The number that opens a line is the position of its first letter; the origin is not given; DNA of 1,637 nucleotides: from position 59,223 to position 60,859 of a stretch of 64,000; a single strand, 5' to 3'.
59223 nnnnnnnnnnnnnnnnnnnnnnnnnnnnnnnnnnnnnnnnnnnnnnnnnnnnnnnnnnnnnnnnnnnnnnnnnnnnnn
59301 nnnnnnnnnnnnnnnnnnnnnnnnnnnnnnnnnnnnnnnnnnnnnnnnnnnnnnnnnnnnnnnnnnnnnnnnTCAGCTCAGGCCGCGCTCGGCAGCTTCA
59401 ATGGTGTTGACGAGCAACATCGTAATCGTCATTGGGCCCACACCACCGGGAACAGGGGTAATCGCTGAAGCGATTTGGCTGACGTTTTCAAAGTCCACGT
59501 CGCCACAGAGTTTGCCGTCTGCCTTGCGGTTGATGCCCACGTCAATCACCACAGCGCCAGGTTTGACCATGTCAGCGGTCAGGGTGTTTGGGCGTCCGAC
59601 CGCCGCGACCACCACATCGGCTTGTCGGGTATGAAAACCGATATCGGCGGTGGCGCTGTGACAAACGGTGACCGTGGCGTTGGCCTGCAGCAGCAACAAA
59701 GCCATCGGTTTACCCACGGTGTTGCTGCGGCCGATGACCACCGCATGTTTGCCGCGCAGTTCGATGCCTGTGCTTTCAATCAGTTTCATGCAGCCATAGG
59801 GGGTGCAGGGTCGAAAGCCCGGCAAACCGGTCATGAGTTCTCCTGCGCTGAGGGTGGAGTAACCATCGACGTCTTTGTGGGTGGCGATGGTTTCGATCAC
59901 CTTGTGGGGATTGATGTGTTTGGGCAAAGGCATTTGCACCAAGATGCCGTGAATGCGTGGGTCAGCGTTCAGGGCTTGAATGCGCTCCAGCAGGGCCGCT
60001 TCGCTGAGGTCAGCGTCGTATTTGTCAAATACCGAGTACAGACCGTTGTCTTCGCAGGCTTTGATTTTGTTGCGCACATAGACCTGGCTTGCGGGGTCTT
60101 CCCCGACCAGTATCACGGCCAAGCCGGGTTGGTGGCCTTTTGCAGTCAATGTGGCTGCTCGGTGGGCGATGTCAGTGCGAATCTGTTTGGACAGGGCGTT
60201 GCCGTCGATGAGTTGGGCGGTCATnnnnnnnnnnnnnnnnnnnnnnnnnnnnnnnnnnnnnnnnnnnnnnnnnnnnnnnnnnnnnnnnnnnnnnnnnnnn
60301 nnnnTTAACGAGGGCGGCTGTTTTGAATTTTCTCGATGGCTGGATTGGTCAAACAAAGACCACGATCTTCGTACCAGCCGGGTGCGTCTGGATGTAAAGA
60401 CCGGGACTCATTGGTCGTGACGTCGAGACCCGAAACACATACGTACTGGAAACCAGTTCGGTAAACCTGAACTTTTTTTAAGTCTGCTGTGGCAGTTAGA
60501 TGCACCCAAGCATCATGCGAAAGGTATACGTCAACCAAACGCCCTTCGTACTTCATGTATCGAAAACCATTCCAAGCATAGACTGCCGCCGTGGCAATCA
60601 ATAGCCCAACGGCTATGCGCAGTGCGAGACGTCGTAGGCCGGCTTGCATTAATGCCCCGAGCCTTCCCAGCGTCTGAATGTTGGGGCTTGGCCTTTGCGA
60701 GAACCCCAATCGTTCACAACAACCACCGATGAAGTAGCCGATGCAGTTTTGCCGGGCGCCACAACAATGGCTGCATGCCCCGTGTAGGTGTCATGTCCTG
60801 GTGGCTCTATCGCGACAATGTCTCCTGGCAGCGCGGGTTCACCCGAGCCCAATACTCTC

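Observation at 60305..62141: Tandem pair of Tae4/CHAP-like papain-fold amidases flanked by signal-peptide proteins: candidate effector-immunity island next to folD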

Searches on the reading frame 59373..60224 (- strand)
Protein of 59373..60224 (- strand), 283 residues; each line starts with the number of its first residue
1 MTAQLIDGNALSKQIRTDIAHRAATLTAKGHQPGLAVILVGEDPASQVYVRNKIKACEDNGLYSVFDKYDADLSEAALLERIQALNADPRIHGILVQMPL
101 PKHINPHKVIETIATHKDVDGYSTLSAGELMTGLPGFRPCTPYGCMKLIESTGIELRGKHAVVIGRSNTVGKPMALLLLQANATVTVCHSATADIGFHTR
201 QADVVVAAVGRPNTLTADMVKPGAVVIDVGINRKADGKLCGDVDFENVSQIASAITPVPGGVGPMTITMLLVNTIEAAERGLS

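Call 39: find_encoding_contigs(protein=window:59373-60224:-, flank=6000, max_places=4)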
Protein window:59373-60224:- (283 aa): no gene with exactly this product is on record in the collection.

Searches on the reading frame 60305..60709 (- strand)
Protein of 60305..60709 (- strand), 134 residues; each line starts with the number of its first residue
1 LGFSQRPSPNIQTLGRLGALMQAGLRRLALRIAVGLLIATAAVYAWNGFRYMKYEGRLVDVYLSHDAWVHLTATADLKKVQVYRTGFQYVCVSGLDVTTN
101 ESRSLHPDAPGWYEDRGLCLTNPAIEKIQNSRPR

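Call 3: search_protein_families(library=pfam, proteins=[window:60305-60709:-], max_evalue=1)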
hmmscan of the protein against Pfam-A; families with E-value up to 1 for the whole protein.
window:60305-60709:- (134 aa): 1 family
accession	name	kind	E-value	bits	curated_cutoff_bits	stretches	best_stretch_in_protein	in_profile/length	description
PF09154.16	Alpha-amy_C_pro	-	0.2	12.2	21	1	45-74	19-49/57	Alpha-amylase C-terminal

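Call 4: search_protein_families(library=ncbifam, proteins=[window:60305-60709:-], max_evalue=1)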
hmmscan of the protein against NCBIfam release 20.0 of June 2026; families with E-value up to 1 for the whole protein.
window:60305-60709:- (134 aa): 0 families

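Call 9: search_solved_structures(query=window:60305-60709:-, max_evalue=10, show_alignments=1)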
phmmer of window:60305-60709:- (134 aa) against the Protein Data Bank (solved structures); distinct sequences matched with E-value up to 10: 2.
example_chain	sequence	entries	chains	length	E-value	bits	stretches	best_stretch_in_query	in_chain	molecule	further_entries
5umr_A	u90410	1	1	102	0.35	13.8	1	17-65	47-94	FACT complex subunit SSRP1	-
6l1r_A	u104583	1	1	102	0.35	13.8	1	17-65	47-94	FACT complex subunit SSRP1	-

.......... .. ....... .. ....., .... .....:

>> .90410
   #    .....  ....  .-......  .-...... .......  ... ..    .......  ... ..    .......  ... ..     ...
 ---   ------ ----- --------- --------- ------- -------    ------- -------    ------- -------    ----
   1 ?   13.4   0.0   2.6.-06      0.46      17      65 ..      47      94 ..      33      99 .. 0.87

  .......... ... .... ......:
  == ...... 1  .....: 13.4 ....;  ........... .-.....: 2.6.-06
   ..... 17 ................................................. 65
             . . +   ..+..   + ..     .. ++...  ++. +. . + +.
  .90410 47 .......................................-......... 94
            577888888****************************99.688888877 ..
